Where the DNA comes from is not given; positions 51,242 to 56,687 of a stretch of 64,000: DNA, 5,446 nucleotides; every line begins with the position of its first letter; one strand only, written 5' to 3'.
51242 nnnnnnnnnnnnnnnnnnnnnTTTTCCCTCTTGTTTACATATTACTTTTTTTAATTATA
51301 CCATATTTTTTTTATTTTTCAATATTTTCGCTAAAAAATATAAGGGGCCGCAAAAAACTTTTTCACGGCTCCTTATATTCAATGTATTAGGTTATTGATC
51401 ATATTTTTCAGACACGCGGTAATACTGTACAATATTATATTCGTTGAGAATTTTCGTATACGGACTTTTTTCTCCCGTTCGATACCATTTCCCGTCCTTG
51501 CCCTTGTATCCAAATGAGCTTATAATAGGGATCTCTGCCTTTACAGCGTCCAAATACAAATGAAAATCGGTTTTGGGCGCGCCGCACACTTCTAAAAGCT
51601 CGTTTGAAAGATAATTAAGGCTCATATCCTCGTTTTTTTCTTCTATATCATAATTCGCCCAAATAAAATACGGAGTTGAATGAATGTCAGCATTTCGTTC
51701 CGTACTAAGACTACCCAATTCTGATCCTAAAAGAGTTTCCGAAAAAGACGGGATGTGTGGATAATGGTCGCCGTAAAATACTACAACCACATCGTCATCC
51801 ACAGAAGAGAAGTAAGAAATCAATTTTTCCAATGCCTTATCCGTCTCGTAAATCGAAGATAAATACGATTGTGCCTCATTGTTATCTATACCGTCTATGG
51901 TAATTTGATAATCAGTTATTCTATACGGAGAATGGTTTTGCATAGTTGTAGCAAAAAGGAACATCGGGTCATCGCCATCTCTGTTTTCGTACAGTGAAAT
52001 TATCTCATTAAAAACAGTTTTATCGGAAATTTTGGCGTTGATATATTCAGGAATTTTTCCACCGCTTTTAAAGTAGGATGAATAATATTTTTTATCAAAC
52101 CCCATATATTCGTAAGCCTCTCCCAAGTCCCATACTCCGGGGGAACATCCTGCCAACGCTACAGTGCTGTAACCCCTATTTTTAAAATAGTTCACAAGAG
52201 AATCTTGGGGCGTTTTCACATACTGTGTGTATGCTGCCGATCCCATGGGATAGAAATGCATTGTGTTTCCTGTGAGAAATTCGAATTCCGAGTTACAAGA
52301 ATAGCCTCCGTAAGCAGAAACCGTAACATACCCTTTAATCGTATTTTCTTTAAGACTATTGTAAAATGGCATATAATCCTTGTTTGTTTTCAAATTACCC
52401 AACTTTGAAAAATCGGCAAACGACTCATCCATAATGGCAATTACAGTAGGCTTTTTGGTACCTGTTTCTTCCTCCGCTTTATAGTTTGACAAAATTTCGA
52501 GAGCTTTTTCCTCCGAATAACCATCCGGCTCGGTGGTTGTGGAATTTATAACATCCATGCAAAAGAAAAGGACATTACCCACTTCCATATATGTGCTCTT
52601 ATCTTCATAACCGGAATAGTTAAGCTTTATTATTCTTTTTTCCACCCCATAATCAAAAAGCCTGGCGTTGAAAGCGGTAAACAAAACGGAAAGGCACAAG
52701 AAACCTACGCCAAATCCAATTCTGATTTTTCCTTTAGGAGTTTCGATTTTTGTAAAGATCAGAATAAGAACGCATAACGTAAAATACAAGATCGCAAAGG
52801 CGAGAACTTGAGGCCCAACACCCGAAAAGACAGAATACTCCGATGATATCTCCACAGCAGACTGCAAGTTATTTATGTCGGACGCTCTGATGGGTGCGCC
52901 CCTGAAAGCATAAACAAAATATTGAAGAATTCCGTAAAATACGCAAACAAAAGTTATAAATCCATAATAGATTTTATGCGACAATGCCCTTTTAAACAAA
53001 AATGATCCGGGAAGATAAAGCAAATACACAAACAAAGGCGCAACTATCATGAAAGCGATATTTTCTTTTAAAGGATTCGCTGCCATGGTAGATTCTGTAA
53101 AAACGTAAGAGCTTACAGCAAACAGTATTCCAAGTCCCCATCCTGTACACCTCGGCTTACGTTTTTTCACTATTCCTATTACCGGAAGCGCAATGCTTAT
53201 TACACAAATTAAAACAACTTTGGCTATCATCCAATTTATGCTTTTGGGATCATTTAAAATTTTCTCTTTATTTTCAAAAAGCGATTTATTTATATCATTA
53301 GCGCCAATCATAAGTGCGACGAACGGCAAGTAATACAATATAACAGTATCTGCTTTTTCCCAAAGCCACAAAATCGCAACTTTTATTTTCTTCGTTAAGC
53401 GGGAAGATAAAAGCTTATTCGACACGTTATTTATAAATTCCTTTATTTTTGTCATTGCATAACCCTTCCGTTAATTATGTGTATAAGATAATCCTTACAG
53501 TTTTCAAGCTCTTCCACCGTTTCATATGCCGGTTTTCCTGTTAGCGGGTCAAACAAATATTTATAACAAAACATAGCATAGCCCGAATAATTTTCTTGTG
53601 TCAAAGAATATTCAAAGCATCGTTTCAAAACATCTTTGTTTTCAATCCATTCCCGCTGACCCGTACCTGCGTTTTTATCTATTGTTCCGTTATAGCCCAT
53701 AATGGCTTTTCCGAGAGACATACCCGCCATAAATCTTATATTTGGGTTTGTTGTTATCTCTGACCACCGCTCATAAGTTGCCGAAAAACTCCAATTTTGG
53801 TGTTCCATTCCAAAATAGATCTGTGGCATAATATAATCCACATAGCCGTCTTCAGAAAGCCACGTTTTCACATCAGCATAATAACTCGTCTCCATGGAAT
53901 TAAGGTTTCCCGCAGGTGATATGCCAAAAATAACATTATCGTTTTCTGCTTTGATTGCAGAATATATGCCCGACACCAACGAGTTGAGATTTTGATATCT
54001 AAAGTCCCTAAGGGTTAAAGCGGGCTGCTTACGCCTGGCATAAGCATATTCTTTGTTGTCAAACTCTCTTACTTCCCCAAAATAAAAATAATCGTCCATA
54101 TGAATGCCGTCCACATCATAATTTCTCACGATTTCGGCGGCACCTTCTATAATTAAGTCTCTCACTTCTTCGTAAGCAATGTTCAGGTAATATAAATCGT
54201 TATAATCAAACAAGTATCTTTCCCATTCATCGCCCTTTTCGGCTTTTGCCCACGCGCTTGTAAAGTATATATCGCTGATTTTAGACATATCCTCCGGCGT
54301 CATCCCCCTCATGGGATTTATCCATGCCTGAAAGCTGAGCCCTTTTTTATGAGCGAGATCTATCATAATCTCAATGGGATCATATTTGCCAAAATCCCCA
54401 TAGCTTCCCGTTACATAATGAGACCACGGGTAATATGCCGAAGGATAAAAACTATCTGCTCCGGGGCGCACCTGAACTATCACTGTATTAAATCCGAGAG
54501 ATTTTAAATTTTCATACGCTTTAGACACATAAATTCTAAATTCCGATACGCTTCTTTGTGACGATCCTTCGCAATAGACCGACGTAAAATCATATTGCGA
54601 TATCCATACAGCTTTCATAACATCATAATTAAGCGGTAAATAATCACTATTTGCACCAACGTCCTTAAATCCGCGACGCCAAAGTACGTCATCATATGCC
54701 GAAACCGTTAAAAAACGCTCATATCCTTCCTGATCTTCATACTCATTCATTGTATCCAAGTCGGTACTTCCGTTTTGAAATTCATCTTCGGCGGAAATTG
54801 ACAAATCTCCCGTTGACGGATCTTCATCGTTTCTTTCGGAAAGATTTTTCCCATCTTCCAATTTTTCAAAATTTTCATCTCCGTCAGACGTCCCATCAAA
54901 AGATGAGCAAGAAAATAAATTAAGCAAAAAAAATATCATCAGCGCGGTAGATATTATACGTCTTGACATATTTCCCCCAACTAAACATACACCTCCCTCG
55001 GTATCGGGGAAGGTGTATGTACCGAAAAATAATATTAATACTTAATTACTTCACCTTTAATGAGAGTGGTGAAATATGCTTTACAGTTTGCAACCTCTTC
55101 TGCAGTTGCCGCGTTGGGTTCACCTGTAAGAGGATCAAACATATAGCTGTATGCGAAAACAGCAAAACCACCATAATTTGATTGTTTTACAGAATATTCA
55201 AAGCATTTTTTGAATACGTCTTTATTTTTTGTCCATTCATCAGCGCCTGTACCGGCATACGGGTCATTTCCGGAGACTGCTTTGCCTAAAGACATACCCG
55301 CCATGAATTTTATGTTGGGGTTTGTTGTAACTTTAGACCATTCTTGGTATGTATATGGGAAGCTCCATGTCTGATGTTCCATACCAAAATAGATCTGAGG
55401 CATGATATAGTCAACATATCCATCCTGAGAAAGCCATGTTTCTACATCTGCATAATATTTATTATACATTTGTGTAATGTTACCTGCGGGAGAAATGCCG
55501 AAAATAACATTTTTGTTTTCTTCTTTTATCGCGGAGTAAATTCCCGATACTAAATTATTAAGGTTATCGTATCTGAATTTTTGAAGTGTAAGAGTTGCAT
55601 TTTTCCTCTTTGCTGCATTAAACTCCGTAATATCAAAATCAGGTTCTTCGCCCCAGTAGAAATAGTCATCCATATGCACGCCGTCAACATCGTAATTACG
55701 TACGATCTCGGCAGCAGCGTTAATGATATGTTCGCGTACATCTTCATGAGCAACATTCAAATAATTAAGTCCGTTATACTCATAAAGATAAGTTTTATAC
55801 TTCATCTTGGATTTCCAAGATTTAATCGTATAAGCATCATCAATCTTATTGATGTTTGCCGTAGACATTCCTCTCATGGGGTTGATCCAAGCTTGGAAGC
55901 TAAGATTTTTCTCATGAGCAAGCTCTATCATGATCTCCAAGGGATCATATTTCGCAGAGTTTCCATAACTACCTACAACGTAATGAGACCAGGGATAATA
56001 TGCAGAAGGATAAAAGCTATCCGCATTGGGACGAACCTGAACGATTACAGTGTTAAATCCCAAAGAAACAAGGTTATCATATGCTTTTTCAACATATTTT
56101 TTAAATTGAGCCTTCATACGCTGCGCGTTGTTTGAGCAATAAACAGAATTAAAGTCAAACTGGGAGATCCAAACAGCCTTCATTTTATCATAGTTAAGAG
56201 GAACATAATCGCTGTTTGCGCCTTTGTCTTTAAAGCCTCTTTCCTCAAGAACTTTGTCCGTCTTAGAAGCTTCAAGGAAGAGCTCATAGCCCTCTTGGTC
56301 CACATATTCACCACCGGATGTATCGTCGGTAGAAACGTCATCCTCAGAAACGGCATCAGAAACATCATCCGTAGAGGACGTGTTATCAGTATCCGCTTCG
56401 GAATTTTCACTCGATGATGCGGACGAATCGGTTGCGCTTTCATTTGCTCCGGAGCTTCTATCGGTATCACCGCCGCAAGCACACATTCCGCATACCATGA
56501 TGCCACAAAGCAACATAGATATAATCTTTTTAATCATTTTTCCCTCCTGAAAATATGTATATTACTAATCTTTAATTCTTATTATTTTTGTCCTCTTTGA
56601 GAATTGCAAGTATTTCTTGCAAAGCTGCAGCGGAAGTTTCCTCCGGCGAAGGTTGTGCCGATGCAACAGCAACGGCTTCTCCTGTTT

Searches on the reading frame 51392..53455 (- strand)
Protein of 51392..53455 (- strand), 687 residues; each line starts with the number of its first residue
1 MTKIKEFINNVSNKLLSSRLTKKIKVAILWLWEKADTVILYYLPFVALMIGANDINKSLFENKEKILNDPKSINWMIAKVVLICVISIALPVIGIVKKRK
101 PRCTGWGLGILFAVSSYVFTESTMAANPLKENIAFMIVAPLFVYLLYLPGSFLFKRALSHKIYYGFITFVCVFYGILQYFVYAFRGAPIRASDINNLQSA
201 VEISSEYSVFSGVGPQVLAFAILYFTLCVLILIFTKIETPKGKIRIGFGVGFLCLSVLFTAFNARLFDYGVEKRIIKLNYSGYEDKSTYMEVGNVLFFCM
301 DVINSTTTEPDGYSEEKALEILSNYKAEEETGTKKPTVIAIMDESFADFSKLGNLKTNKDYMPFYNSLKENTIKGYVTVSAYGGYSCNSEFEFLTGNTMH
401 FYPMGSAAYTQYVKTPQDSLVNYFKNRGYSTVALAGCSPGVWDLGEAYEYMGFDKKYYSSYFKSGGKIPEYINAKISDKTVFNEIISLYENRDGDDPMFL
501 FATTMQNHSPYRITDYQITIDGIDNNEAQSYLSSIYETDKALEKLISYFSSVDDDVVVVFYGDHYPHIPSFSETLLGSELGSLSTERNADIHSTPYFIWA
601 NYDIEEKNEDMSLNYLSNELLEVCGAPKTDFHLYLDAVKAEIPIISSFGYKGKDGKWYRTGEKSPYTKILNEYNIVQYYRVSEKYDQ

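Call 8: search_protein_families(library=pfam, proteins=[window:51392-53455:-])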
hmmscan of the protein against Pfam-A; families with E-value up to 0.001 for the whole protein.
window:51392-53455:- (687 aa): 1 family
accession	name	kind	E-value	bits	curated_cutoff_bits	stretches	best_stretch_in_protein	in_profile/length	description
PF00884.28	Sulfatase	-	9.9e-38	130.6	25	1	336-625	1-300/301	Sulfatase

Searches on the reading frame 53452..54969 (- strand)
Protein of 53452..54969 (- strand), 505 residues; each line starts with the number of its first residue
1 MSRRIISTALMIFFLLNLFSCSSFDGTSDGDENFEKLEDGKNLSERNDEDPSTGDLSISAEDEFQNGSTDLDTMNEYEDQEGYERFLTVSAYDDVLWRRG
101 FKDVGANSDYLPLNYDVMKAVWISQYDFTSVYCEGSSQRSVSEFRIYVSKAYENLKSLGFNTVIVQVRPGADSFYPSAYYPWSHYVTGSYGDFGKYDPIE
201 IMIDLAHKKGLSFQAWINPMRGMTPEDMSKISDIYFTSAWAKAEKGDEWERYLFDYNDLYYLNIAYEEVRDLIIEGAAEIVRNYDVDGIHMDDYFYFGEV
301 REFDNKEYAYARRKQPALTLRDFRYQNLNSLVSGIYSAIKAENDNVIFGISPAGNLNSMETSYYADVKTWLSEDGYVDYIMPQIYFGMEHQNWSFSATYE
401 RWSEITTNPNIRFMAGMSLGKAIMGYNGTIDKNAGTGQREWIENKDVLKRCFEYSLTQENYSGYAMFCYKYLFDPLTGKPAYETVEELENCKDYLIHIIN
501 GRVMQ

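Call 8: search_protein_families(library=pfam, proteins=[window:53452-54969:-])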
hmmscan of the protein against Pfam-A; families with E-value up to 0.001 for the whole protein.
window:53452-54969:- (505 aa): 1 family
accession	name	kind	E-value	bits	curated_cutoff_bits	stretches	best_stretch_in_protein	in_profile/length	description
PF02638.21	GHL10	-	6.1e-52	177.1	27.9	1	118-419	2-296/311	Glycosyl hydrolase-like 10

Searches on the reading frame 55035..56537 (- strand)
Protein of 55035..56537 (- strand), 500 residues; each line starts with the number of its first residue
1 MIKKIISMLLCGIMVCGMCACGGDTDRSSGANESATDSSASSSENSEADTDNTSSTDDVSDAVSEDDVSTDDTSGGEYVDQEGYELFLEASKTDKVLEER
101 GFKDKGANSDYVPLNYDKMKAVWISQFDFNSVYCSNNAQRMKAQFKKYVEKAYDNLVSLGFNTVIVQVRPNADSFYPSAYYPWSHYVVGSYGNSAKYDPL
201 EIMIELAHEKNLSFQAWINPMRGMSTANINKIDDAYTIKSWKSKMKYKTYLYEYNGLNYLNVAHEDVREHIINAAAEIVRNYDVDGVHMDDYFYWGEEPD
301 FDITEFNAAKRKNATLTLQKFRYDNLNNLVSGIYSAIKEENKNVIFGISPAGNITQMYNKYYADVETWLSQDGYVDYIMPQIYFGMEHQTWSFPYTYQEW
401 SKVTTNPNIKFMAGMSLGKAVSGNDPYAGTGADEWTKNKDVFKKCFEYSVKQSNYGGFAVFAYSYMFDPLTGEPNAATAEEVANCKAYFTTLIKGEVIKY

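Call 8: search_protein_families(library=pfam, proteins=[window:55035-56537:-])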
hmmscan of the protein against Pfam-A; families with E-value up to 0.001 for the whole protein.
window:55035-56537:- (500 aa): 1 family
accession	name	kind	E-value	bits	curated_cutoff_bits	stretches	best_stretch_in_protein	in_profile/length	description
PF02638.21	GHL10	-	2.3e-50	171.9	27.9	1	118-417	1-296/311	Glycosyl hydrolase-like 10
